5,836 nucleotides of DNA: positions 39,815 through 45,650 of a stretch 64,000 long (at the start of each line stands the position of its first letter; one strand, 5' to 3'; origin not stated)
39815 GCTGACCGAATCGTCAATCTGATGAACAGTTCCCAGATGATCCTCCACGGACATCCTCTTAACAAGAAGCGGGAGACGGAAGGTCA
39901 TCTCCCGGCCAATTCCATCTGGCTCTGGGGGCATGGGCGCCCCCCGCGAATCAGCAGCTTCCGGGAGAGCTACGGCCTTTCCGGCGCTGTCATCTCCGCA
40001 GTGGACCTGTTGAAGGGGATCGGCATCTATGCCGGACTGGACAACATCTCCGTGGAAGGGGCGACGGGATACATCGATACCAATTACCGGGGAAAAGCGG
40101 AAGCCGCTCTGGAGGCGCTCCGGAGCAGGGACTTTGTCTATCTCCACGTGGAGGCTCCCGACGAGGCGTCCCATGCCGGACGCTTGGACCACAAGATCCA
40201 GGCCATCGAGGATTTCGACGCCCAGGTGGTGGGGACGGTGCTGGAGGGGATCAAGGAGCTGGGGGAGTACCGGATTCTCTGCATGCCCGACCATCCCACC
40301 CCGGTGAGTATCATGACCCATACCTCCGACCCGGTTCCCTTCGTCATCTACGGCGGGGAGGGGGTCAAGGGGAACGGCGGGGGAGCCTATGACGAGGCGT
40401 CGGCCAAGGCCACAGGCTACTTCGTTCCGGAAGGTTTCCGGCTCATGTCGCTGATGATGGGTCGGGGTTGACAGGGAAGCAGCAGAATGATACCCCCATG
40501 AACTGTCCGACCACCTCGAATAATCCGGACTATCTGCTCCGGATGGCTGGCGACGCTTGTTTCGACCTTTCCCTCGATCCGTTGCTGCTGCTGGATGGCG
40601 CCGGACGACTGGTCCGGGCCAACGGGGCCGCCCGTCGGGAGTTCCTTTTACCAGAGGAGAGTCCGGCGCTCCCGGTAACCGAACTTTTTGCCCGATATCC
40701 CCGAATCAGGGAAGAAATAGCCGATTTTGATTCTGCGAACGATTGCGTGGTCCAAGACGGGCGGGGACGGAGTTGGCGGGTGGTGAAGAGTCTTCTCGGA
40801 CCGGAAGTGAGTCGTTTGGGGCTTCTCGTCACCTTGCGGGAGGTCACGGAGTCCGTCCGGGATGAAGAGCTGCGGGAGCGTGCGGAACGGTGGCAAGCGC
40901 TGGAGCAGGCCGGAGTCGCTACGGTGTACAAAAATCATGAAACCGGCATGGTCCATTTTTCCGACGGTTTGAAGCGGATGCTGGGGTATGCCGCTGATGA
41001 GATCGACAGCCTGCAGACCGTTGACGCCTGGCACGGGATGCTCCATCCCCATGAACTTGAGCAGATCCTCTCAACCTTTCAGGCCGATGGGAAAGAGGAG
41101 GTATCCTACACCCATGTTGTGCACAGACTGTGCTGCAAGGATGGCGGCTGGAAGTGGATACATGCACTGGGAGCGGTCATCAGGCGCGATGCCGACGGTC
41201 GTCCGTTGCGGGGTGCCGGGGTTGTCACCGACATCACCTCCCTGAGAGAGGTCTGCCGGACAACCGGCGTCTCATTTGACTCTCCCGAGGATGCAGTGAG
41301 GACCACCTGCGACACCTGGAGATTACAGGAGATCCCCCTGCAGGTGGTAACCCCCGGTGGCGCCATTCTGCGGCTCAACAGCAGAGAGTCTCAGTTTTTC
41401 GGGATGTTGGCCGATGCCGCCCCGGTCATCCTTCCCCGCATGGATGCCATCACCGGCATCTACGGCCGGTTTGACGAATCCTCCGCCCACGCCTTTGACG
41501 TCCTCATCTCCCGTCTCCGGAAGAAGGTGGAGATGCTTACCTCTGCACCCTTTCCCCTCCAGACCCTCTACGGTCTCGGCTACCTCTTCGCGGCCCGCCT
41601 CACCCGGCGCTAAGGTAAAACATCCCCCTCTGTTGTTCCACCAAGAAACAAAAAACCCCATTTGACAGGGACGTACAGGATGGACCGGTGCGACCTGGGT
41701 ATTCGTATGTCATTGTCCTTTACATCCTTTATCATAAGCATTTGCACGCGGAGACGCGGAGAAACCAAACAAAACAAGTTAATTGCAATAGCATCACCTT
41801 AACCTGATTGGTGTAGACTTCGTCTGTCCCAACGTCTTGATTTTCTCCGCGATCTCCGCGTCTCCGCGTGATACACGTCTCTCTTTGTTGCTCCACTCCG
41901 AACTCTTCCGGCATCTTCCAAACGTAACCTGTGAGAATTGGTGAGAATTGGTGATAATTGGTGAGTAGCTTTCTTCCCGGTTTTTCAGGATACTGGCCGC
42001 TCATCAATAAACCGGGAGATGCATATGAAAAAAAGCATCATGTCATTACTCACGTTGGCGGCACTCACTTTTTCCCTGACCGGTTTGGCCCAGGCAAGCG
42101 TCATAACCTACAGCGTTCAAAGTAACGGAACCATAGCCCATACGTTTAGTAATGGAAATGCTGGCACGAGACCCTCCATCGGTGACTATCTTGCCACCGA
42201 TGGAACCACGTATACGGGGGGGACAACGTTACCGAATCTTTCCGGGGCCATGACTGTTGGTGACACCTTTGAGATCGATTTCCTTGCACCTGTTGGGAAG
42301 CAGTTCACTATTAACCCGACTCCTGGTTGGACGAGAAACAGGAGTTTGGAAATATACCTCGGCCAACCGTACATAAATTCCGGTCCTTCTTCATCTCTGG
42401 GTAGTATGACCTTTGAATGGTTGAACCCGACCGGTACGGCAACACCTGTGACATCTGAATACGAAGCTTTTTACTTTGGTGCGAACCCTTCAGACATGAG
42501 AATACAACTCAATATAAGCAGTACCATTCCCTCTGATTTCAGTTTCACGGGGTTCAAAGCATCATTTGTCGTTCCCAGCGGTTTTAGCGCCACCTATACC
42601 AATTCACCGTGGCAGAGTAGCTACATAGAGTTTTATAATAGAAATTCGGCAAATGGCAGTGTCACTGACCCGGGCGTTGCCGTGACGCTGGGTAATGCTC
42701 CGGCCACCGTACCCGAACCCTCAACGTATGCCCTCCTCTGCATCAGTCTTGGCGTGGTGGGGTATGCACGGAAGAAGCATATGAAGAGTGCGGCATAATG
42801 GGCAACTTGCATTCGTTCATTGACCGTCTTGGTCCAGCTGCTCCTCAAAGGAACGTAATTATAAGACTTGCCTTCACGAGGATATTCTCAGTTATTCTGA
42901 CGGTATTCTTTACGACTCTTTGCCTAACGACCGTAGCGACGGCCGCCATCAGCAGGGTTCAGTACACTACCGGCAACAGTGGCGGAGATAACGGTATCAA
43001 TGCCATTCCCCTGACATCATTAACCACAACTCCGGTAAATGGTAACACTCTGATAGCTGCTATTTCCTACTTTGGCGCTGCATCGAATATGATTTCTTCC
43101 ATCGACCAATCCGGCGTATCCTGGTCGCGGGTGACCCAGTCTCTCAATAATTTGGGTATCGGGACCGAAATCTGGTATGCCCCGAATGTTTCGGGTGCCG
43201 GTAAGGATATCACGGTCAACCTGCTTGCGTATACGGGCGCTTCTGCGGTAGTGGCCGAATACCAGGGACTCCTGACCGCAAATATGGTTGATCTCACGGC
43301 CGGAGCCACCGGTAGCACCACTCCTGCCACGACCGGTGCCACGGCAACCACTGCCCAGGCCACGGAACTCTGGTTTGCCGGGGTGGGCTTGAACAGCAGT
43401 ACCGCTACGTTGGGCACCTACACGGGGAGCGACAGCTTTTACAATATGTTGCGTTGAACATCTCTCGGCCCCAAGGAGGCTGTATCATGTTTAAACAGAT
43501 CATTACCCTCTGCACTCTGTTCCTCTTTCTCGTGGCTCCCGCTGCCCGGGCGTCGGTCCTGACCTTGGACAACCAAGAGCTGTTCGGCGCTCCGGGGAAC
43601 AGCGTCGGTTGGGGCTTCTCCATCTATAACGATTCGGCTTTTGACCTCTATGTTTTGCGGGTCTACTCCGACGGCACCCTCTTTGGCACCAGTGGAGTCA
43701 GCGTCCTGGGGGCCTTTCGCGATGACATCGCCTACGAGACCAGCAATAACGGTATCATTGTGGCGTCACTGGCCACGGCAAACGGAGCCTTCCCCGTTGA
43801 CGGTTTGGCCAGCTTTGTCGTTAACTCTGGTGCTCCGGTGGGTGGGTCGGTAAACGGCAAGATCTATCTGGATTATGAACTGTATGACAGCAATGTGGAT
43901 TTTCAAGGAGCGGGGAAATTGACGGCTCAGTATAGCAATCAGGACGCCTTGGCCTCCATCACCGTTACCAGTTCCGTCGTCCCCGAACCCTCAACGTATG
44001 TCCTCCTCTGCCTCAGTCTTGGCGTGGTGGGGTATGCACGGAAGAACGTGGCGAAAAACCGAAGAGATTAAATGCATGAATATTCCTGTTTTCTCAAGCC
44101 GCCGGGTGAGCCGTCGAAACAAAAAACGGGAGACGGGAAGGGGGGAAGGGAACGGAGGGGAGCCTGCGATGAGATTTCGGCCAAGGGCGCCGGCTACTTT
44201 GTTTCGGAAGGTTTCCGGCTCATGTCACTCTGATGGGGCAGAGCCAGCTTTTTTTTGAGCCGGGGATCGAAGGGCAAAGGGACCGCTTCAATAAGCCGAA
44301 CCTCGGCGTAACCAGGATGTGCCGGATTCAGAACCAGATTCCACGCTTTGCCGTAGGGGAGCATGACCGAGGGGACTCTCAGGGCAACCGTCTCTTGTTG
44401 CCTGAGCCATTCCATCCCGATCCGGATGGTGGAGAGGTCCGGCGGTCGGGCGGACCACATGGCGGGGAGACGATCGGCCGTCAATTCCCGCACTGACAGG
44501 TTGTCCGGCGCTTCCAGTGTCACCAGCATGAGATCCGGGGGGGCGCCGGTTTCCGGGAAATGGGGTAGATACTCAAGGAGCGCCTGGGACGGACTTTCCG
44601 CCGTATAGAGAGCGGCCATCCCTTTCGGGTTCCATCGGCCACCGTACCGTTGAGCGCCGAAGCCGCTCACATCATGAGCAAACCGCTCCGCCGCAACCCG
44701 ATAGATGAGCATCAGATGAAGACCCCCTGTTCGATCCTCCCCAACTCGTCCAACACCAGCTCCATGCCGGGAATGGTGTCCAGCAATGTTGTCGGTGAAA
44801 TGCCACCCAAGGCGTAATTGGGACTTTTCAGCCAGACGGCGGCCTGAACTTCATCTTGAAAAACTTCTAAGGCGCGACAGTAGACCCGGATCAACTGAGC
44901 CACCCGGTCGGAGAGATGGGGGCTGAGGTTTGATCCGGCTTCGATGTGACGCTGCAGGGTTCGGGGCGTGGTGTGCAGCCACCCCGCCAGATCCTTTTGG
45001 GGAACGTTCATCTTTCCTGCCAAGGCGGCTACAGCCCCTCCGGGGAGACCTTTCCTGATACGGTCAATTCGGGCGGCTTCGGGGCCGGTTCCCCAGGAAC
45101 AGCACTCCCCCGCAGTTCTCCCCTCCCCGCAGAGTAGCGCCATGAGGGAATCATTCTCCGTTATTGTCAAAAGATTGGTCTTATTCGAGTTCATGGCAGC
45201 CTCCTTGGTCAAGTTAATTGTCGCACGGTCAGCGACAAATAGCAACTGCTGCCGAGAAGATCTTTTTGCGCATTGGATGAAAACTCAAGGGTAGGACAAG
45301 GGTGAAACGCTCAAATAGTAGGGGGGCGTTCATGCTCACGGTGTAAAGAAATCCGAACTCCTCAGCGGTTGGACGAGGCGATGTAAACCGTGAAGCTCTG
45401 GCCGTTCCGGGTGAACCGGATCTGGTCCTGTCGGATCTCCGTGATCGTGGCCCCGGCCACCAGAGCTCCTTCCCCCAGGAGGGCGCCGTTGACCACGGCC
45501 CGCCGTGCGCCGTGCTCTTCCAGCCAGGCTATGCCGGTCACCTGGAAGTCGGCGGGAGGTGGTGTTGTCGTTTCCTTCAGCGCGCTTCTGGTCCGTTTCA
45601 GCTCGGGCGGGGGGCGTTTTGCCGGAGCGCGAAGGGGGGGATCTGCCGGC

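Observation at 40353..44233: ~3.7-kb insertion bracketed by a duplicated, diverged 3' end of the PGM-family gene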

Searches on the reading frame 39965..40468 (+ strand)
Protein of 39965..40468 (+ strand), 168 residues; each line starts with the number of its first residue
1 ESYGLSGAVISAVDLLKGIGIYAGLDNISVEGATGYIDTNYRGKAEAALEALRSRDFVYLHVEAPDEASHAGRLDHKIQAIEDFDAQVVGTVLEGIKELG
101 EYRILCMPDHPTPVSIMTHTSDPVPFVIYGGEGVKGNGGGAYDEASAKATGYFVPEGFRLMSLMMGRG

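Call 29: find_homologous_proteins(query=window:39965-40468:+, max_evalue=1e-40)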
Query seq(168 aa) (168 aa): 1271 proteins with E <= 1e-40 among 2493 candidates; the best 120 are listed.
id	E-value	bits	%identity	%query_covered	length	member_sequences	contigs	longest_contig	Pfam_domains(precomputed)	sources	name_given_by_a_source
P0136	2.7e-105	368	100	100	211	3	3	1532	PF01676.24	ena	-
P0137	3.8e-92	325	88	99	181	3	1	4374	PF01676.24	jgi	jgi:2,3-bisphosphoglycerate-independent phosphoglycerate mutase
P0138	2.5e-75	270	74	98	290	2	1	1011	PF10143.15,PF01676.24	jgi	jgi:2,3-bisphosphoglycerate-independent phosphoglycerate mutase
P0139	7.6e-75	268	73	96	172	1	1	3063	PF01676.24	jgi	jgi:2,3-bisphosphoglycerate-independent phosphoglycerate mutase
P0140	8.6e-73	262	73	98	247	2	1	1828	PF10143.15,PF01676.24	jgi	jgi:2,3-bisphosphoglycerate-independent phosphoglycerate mutase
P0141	2.1e-72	261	70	98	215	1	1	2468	PF01676.24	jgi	jgi:2,3-bisphosphoglycerate-independent phosphoglycerate mutase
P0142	2.8e-72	260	70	99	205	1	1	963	PF01676.24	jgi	jgi:2,3-bisphosphoglycerate-independent phosphoglycerate mutase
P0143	3.0e-72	260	68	99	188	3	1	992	PF01676.24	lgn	-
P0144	1.2e-71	258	71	99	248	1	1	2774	PF10143.15,PF01676.24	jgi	jgi:2,3-bisphosphoglycerate-independent phosphoglycerate mutase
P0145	1.9e-71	257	72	98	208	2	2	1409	PF01676.24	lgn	-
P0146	2.2e-71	257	71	98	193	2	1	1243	PF01676.24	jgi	jgi:2,3-bisphosphoglycerate-independent phosphoglycerate mutase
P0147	2.8e-71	257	70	98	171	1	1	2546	PF01676.24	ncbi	-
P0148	5.6e-71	256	71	99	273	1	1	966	PF10143.15,PF01676.24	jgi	jgi:2,3-bisphosphoglycerate-independent phosphoglycerate mutase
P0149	1.4e-70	255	68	98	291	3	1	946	PF10143.15,PF01676.24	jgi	jgi:2,3-bisphosphoglycerate-independent phosphoglycerate mutase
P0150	8.4e-70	252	68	99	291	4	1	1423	PF10143.15,PF01676.24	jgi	jgi:2,3-bisphosphoglycerate-independent phosphoglycerate mutase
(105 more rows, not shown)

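Call 30: find_encoding_contigs(protein=P0137, flank=10000, max_places=5)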
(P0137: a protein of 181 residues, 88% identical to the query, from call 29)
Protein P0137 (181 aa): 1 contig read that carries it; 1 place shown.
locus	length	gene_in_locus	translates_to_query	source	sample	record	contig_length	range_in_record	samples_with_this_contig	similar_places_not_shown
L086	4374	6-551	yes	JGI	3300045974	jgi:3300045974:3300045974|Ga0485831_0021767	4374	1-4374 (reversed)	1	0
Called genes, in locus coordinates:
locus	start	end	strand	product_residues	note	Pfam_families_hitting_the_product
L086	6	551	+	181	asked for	PF01676:Metalloenzyme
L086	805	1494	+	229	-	PF01522:Polysacc_deac_1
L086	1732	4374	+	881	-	?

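Call 64: find_encoding_contigs(protein=P0136, flank=5000, max_places=6)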
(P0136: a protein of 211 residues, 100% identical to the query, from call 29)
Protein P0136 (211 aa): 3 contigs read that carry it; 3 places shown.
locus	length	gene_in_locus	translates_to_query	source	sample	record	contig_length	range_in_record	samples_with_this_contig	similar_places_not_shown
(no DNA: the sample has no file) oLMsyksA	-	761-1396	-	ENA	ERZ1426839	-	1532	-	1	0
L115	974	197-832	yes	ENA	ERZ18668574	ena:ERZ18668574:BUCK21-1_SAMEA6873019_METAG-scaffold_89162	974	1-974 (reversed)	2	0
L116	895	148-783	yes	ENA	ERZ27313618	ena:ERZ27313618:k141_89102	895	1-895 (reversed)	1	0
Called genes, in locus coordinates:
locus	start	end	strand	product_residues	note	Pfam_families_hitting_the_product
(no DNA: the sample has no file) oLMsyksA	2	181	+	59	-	?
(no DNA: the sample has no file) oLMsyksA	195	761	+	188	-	PF01676:Metalloenzyme, PF10143:PhosphMutase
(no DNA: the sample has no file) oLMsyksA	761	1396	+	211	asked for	PF01676:Metalloenzyme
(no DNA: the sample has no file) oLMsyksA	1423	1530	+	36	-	?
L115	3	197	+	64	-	?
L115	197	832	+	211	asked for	PF01676:Metalloenzyme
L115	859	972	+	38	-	?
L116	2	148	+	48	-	?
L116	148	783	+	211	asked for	PF01676:Metalloenzyme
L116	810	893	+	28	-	?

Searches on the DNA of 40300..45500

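Call 41: search_rna_families(source=window, start=40300, end=45500, threshold=evalue, max_evalue=1)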
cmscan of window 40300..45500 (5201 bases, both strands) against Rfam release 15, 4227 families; matches with E-value up to 1: 0.
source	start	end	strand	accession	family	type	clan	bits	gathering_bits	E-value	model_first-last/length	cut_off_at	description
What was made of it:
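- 41745..41870 (.): Hairpin element: 18-nt perfect inverted repeat with a 90-nt spacer. It is lineage-specific filler between the regulator gene and the operator. No Rfam hit (call 41).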
